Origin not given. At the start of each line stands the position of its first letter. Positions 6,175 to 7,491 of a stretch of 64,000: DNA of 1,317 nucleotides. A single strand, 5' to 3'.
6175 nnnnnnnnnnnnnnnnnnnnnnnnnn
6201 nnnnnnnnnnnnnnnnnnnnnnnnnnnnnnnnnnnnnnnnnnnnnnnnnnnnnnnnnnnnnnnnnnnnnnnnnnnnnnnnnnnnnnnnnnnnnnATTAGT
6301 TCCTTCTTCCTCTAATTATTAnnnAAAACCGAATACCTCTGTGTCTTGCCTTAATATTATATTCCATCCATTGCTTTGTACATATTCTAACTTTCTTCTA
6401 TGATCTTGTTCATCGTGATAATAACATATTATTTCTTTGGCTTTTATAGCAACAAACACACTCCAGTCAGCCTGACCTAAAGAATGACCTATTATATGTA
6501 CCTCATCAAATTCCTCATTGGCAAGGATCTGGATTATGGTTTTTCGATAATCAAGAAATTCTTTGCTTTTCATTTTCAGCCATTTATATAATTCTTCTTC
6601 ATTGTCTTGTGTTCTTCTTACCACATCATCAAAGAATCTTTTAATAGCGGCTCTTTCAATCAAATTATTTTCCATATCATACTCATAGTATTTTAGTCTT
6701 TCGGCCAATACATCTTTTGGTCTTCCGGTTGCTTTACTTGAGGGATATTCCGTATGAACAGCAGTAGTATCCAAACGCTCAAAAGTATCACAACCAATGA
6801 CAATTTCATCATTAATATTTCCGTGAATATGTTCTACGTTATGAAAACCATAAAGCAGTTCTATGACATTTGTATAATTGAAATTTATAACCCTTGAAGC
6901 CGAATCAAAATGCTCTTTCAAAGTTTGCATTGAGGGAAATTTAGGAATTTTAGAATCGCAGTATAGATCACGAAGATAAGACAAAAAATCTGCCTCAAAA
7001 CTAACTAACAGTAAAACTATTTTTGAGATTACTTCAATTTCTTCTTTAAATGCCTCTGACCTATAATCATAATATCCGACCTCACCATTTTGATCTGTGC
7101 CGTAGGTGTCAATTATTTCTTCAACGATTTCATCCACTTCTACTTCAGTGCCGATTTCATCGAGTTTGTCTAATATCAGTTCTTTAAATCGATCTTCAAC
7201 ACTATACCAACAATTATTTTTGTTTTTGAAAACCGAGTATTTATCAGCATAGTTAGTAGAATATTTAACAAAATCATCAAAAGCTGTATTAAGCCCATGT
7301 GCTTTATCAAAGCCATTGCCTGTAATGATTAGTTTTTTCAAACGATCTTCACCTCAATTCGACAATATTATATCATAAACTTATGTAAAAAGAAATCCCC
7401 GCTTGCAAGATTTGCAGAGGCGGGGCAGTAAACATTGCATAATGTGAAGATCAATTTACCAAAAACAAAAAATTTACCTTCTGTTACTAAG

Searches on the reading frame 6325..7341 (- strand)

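Call 4: search_protein_families(library=pfam, proteins=[window:6325-7341:-], max_evalue=0.01)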
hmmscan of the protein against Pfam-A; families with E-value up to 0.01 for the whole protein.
window:6325-7341:- (339 aa): 1 family
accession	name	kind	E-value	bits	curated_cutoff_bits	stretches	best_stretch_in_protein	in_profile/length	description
PF14253.11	AbiH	-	1.8e-30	107.3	30.9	1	4-301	1-247/260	Bacteriophage abortive infection AbiH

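Call 5: search_protein_families(library=padloc, proteins=[window:6325-7341:-], max_evalue=0.01)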
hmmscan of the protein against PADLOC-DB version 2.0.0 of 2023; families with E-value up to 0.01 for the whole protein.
window:6325-7341:- (339 aa): 1 family
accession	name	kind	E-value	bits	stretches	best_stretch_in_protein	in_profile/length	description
PDLC02345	AbiH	-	3.5e-17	60.9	2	145-324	167-326/343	AbiH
